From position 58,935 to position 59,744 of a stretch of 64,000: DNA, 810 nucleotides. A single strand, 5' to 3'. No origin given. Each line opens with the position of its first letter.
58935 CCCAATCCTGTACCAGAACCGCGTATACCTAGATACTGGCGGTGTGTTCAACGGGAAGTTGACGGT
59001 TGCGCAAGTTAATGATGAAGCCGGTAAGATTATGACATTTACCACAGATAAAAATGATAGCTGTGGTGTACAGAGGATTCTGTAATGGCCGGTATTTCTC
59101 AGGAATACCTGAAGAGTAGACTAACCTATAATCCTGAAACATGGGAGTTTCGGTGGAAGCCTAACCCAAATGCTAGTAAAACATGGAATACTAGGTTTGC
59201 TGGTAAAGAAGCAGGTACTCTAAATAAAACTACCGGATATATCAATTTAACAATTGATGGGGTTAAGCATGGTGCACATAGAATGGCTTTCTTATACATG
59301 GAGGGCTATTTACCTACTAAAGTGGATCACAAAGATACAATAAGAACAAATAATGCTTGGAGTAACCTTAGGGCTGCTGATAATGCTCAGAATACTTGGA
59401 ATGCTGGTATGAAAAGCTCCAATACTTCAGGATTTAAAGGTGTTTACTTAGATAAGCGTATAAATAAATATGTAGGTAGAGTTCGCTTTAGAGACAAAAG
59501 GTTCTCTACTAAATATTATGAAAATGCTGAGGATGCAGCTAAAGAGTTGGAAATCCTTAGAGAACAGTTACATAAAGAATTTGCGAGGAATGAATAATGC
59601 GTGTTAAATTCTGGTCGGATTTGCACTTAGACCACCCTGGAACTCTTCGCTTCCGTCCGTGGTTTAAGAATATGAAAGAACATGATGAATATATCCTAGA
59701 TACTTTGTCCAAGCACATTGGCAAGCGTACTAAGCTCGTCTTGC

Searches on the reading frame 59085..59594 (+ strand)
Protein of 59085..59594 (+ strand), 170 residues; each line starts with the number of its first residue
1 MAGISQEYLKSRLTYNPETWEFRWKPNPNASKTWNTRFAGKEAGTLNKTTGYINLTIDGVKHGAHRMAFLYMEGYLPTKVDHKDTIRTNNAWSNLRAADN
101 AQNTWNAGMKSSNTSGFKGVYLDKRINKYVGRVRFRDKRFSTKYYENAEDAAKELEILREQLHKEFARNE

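Call 12: search_protein_families(library=pfam, proteins=[window:59085-59594:+], max_evalue=0.01)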
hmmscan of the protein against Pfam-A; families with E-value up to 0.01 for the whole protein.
window:59085-59594:+ (170 aa): 2 families
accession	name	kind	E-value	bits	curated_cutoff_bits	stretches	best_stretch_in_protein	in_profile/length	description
PF13392.12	HNH_3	-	8.9e-11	41.7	24.8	1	63-103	2-44/46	HNH endonuclease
PF00847.26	AP2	-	2.7e-05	24.8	33.3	1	115-154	1-43/54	AP2 domain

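Call 13: search_protein_families(library=phrogs, proteins=[window:59085-59594:+])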
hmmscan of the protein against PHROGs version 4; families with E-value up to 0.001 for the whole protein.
window:59085-59594:+ (170 aa): 11 families
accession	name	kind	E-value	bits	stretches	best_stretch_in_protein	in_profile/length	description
phrog_99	-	DNA, RNA and nucleotide metabolism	5.8e-57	195.1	1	4-169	109-266/383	HNH endonuclease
phrog_4578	-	DNA, RNA and nucleotide metabolism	6.7e-23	82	1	77-170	29-122/130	HNH endonuclease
phrog_3593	-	DNA, RNA and nucleotide metabolism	5.2e-15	56.7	1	49-161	80-195/210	HNH endonuclease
phrog_374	-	DNA, RNA and nucleotide metabolism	3.2e-07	30.5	1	93-168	338-412/617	HNH endonuclease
phrog_59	-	DNA, RNA and nucleotide metabolism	5.2e-07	30.4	1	47-155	172-256/423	HNH endonuclease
phrog_36769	-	unknown function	1.6e-06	28.7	1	65-168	245-354/367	-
phrog_13470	-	DNA, RNA and nucleotide metabolism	7.4e-06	27.2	1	90-151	66-131/152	HNH endonuclease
phrog_959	-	DNA, RNA and nucleotide metabolism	8.2e-05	23.4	1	47-107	39-106/138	HNH endonuclease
phrog_826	-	DNA, RNA and nucleotide metabolism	9e-05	23.2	1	48-104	95-155/281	HNH endonuclease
phrog_28616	-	unknown function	0.00012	23.3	1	4-70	2-71/92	-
phrog_35306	-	unknown function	0.00034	21.9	1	102-167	18-85/90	-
